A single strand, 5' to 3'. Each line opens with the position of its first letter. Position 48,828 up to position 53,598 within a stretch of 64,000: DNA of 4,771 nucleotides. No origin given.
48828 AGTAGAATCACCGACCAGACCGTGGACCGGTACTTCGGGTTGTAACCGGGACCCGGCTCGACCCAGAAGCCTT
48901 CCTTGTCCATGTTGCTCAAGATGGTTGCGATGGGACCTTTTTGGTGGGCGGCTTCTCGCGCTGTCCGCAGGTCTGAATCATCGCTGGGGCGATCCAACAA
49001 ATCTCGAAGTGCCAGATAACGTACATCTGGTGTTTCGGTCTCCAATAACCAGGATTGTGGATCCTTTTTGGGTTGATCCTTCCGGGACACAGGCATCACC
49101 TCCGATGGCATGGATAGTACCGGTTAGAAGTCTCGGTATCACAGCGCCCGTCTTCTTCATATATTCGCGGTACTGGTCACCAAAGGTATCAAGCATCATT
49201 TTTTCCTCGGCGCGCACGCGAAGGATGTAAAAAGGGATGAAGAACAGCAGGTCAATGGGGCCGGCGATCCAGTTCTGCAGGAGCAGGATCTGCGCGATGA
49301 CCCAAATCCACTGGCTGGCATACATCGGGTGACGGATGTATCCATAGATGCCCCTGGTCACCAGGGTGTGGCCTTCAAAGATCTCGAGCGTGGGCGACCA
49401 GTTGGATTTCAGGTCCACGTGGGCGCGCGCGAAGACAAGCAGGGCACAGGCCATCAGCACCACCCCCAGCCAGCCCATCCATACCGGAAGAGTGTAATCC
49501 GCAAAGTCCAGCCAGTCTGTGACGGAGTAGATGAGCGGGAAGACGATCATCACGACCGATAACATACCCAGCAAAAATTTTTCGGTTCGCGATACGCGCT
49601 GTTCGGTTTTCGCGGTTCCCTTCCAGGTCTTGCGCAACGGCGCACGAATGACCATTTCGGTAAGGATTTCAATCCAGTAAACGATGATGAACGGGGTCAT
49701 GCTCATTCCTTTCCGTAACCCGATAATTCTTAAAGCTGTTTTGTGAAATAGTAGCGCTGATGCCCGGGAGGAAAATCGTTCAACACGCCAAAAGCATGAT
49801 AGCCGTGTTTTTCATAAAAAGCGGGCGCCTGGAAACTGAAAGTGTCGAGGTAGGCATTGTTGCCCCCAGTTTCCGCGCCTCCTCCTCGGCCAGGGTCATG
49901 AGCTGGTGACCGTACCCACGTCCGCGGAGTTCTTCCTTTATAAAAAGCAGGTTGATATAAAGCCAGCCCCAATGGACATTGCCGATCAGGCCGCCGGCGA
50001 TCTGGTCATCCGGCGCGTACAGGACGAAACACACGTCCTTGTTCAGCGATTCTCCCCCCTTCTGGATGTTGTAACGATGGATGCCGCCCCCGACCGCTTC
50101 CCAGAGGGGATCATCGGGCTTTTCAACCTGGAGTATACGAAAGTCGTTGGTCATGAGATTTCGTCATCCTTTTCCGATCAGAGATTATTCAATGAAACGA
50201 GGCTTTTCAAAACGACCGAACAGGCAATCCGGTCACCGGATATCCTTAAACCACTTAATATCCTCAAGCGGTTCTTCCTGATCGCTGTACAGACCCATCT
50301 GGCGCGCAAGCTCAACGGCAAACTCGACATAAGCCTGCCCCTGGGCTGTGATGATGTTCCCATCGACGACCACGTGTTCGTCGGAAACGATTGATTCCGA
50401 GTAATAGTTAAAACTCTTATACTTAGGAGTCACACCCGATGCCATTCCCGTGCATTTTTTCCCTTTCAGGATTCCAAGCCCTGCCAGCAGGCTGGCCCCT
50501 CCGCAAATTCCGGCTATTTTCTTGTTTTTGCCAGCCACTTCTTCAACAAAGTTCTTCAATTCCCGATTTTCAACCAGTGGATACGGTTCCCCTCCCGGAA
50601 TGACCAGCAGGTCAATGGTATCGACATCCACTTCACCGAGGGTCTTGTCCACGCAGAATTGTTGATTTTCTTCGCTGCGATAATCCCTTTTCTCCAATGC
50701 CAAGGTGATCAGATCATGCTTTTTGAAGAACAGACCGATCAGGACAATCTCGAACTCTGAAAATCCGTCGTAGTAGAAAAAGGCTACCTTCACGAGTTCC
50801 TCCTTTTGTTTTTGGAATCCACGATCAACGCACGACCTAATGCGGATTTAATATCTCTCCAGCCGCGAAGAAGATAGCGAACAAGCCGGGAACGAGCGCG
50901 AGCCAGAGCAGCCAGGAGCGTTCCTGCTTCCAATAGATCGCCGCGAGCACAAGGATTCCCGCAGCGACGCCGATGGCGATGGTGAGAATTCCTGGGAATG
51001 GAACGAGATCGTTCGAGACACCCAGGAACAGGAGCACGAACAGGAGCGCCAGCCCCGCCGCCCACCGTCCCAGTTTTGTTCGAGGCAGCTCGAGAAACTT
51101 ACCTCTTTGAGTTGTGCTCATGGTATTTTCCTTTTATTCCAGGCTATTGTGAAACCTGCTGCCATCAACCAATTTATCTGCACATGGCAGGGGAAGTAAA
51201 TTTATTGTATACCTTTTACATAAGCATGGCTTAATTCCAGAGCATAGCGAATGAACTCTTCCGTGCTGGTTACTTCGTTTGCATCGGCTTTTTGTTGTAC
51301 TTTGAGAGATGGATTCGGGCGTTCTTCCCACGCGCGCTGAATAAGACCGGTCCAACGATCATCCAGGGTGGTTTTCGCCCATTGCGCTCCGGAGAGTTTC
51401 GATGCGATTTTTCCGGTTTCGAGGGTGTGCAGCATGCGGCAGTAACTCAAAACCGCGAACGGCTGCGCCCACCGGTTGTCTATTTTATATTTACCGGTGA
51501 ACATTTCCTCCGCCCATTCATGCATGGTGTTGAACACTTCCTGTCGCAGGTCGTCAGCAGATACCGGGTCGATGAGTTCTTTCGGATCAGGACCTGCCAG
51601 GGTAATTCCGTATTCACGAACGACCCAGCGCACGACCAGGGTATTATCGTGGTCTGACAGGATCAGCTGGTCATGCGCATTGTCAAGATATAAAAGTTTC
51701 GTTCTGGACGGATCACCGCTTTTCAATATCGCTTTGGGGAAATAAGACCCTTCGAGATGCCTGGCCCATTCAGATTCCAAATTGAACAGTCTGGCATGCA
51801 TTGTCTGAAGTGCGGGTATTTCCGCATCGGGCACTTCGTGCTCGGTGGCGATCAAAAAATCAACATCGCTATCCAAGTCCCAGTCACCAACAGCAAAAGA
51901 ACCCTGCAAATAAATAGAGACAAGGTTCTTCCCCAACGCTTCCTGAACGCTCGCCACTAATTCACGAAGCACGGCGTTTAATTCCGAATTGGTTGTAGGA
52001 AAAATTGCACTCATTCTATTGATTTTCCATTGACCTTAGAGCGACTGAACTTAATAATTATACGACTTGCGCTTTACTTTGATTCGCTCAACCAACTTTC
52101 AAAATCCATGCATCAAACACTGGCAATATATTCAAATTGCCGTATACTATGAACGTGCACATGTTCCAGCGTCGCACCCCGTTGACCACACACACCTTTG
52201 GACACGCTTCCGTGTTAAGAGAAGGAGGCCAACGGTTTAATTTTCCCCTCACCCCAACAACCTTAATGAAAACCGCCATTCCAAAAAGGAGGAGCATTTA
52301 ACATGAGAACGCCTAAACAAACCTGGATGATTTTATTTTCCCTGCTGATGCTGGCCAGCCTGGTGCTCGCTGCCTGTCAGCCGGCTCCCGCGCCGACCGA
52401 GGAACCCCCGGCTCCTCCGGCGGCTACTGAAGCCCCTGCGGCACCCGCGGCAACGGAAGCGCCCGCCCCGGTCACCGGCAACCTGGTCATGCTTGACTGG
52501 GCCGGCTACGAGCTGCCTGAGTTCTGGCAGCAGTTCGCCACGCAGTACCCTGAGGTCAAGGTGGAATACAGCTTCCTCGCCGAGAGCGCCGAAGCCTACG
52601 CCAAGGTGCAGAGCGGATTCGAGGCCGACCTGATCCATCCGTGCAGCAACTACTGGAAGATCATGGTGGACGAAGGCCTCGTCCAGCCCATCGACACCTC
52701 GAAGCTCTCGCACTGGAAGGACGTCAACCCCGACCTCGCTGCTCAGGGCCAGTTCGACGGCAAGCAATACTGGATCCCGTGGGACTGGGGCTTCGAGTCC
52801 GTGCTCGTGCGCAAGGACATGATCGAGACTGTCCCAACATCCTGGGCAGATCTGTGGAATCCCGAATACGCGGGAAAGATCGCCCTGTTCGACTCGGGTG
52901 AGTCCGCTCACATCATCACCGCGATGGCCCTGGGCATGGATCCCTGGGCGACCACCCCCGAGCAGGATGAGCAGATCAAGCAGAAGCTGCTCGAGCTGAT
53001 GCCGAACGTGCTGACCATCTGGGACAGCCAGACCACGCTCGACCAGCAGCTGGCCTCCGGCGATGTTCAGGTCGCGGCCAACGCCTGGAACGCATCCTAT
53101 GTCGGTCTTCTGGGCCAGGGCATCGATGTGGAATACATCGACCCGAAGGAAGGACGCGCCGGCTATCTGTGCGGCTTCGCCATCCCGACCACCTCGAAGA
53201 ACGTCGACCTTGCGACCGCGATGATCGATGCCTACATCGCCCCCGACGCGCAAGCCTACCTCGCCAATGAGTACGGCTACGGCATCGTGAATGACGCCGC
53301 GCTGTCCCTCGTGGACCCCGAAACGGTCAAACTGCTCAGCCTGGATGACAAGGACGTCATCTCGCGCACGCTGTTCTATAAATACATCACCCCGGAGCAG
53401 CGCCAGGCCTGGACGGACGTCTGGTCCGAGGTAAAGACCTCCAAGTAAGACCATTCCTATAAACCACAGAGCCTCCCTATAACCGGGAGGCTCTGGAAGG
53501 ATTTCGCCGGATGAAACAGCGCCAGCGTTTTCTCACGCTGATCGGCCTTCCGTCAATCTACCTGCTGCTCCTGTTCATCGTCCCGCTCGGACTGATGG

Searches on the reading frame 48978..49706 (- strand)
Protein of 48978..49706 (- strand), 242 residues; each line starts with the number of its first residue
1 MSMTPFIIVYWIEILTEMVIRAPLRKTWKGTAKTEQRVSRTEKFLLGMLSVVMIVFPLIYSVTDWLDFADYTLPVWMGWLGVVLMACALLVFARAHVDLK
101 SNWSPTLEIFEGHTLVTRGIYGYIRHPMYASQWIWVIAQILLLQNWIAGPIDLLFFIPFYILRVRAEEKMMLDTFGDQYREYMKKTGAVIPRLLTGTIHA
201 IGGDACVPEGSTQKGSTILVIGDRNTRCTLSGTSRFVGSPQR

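Call 9: search_protein_families(library=pfam, proteins=[window:48978-49706:-])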
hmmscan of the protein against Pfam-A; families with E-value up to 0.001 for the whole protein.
window:48978-49706:- (242 aa): 5 families
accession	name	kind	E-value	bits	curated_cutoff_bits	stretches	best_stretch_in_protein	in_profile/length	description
PF04140.19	ICMT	-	4.9e-14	53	24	1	80-171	2-93/95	Isoprenylcysteine carboxyl methyltransferase (ICMT) family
PF04191.18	PEMT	-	2.3e-10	41.3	25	1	78-177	3-104/105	Phospholipid methyltransferase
PF07298.16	NnrU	-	6.6e-08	32.8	24.7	1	34-162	25-134/188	NnrU protein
PF06966.17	DUF1295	-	2.8e-05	24.1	20.4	1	39-186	86-235/235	Protein of unknown function (DUF1295)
PF01222.22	ERG4_ERG24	-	0.00035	19.9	27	1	106-186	342-423/432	Ergosterol biosynthesis ERG4/ERG24 family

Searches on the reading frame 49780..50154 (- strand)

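Call 22: search_protein_families(library=pfam, proteins=[window:49780-50154:-])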
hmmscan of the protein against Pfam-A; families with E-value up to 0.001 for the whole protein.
window:49780-50154:- (124 aa): 3 families
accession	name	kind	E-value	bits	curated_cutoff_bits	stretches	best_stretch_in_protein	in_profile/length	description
PF00583.31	Acetyltransf_1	-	4.8e-10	40.2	20.7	1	35-98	28-93/116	Acetyltransferase (GNAT) family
PF13508.13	Acetyltransf_7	-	3.4e-07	31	27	1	40-99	3-63/84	Acetyltransferase (GNAT) domain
PF13673.13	Acetyltransf_10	-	5.1e-06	26.9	23.6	1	38-101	28-88/128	Acetyltransferase (GNAT) domain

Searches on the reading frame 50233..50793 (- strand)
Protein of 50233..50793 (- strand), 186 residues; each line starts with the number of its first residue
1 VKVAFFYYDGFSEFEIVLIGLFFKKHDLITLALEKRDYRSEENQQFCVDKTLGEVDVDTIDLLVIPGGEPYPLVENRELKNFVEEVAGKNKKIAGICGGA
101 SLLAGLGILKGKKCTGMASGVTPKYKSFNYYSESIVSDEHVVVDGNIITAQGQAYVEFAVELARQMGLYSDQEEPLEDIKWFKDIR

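Call 22: search_protein_families(library=pfam, proteins=[window:50233-50793:-])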
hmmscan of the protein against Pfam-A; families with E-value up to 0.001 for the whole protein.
window:50233-50793:- (186 aa): 2 families
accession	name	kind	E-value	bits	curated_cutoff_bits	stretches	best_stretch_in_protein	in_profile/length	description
PF01965.30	DJ-1_PfpI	-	5.2e-30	104.9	26.6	1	1-164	1-164/165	DJ-1/PfpI family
PF07685.20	GATase_3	-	0.00032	20.8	27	1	53-103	33-88/196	CobB/CobQ-like glutamine amidotransferase domain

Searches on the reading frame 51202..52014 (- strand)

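Call 9: search_protein_families(library=pfam, proteins=[window:51202-52014:-])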
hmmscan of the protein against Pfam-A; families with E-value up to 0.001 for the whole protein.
window:51202-52014:- (270 aa): 3 families
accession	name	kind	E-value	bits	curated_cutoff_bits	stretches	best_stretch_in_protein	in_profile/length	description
PF13427.11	AadA_C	-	1.8e-13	51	22.2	1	146-250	1-92/103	Aminoglycoside adenylyltransferase, C-terminal domain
PF01909.29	NTP_transf_2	-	2.3e-06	28.3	21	1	17-63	2-46/93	Nucleotidyltransferase domain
PF18765.7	Polbeta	-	0.00031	21.3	26.9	1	29-82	11-54/93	Polymerase beta, Nucleotidyltransferase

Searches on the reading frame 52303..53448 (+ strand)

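Call 9: search_protein_families(library=pfam, proteins=[window:52303-53448:+])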
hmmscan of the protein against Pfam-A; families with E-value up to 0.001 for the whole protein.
window:52303-53448:+ (381 aa): 4 families
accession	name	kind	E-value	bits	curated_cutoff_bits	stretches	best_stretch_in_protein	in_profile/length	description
PF13416.11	SBP_bac_8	-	5.3e-28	99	27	1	78-335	6-267/279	Bacterial extracellular solute-binding protein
PF13343.11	SBP_bac_6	-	3.8e-23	82.6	24.6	1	121-333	24-224/245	Bacterial extracellular solute-binding protein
PF01547.30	SBP_bac_1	-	1.8e-16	61.5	26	1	73-318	6-307/307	Bacterial extracellular solute-binding protein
PF13531.11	SBP_bac_11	-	4.9e-09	36.7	25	1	168-326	84-226/227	Bacterial extracellular solute-binding protein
